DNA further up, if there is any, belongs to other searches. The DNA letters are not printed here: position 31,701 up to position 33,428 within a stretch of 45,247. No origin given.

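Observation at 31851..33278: Intein B: 476-aa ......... intein splitting UDP-glucose 6-dehydrogenase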

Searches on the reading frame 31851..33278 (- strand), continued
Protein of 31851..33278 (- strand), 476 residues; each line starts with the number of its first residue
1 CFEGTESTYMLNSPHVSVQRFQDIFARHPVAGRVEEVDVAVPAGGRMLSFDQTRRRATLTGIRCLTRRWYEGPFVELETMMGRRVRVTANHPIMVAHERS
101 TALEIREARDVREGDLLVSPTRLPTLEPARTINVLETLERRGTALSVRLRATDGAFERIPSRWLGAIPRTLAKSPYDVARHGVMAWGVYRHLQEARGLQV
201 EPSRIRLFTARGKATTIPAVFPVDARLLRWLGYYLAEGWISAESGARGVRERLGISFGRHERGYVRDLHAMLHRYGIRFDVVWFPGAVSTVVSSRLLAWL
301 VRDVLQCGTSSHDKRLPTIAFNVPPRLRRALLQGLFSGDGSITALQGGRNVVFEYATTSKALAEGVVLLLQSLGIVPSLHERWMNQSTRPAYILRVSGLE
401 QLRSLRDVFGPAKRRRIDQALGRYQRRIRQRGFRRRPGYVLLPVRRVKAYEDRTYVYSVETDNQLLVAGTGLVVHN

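Call 52: find_homologous_proteins(query=L049:3011-4369:+, max_evalue=1e-10)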
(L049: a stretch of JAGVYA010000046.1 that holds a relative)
Query L049:3011-4369:+ (453 aa): 37 proteins with E <= 1e-10 among 6117 candidates.
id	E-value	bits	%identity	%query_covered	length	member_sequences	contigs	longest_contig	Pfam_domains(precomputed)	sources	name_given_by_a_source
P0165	6.3e-79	284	36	100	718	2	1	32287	PF00984.25,PF14528.12,PF03720.23,PF14890.12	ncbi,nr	ncbi:MAG: nucleotide sugar dehydrogenase, partial [Candidatus Thermoplasmatota archaeon]|nr:nucleoti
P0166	2.8e-75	272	38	95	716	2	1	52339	PF00984.25,PF14528.12,PF03721.21,PF14890.12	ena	-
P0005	6.4e-70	254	36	96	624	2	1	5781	PF14528.12,PF03720.23,PF14890.12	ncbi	ncbi:MAG: UDP binding domain-containing protein [Armatimonadota bacterium]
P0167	2.0e-67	246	35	100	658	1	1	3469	PF00984.25,PF14528.12,PF03720.23,PF14890.12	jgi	jgi:UDPglucose 6-dehydrogenase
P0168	3.9e-67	245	35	96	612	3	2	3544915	PF14528.12,PF03720.23,PF14890.12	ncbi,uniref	ncbi:UDP binding domain-containing protein [Natronomonas gomsonensis]|uniref:UDP binding domain-cont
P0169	3.0e-66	242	34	100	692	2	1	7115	PF00984.25,PF14528.12,PF03720.23,PF14890.12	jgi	-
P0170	4.1e-65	239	33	100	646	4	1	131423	PF00984.25,PF14528.12,PF03720.23,PF14890.12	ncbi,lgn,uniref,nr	ncbi:nucleotide sugar dehydrogenase [Halorubrum distributum JCM 10247]|uniref:Nucleotide sugar dehyd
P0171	1.1e-61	227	32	100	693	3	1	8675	PF00984.25,PF14528.12,PF03720.23,PF14890.12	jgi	jgi:UDPglucose 6-dehydrogenase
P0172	3.2e-61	226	33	96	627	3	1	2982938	PF14528.12,PF03720.23,PF14890.12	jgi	jgi:Predicted UDP-glucose 6-dehydrogenase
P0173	5.4e-61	225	40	70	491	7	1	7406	PF14528.12,PF03720.23,PF14890.12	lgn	-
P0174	7.8e-60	221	36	85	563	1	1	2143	PF14528.12,PF03720.23,PF14890.12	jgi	jgi:Predicted UDP-glucose 6-dehydrogenase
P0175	1.1e-59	221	38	89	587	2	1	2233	PF14528.12,PF03720.23,PF14890.12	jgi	jgi:UDPglucose 6-dehydrogenase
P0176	1.3e-58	217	36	81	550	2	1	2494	PF14528.12,PF03720.23,PF14890.12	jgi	jgi:UDPglucose 6-dehydrogenase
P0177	1.5e-57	214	35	78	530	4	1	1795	PF14528.12,PF03720.23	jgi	-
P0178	4.0e-55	206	32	100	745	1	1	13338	PF00984.25,PF14528.12,PF03720.23,PF14890.12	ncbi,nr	ncbi:MAG: hypothetical protein HY372_02880, partial [Candidatus Andersenbacteria bacterium]|nr:hypot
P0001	5.8e-53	199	31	100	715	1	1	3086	PF00984.25,PF14528.12,PF03720.23,PF14890.12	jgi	jgi:UDPglucose 6-dehydrogenase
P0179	8.2e-53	198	33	93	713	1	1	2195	PF00984.25,PF14528.12,PF01079.26,PF03720.23,PF14890.12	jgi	jgi:UDPglucose 6-dehydrogenase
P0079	1.6e-40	158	34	91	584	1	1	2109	PF14528.12,PF03720.23,PF14890.12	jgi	-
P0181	4.8e-37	146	28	87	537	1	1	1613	PF14528.12,PF14890.12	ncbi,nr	ncbi:MAG: hypothetical protein L0H94_16800, partial [Nitrospira sp.]|nr:hypothetical protein [Nitros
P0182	2.3e-35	141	31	100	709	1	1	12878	PF00984.25,PF14528.12,PF03721.21,PF14890.12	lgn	-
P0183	1.9e-34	137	33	90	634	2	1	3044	PF00984.25,PF14528.12,PF03720.23,PF14890.12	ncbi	ncbi:MAG: UDP binding domain-containing protein, partial [Nanoarchaeota archaeon]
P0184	7.2e-27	113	27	91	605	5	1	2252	PF14528.12,PF03720.23,PF14890.12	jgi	jgi:hypothetical protein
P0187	5.5e-23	100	25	98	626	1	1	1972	PF14528.12,PF03720.23,PF14890.12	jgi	jgi:hypothetical protein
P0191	8.5e-18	83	25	100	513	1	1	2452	PF14528.12,PF01592.22,PF14890.12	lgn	-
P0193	1.8e-13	68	30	57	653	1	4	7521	PF12367.14,PF02775.27,PF14528.12,PF14890.12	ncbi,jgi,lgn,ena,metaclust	metaclust:\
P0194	2.1e-13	68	32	48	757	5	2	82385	PF04055.28,PF14528.12,PF14890.12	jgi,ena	-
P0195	2.9e-13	68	35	27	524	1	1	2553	PF14528.12,PF01592.22,PF14890.12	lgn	-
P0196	2.3e-12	65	28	72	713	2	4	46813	PF13450.13,PF07992.21,PF00070.34,PF03486.21,PF01134.29,PF01494.26,PF14890.12,PF12831.14,PF01946.24,PF01266.31,PF00890.31,PF13738.13,PF14528.12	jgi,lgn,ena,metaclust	metaclust:\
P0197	3.8e-11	61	28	57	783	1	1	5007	PF07591.16,PF01458.24,PF19295.6,PF14528.12,PF01079.26,PF13403.12,PF14890.12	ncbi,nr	ncbi:MAG: SufD family Fe-S cluster assembly protein, partial [Candidatus Aenigmarchaeota archaeon]|n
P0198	3.9e-11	61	27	53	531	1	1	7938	PF14528.12,PF01592.22,PF14890.12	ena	-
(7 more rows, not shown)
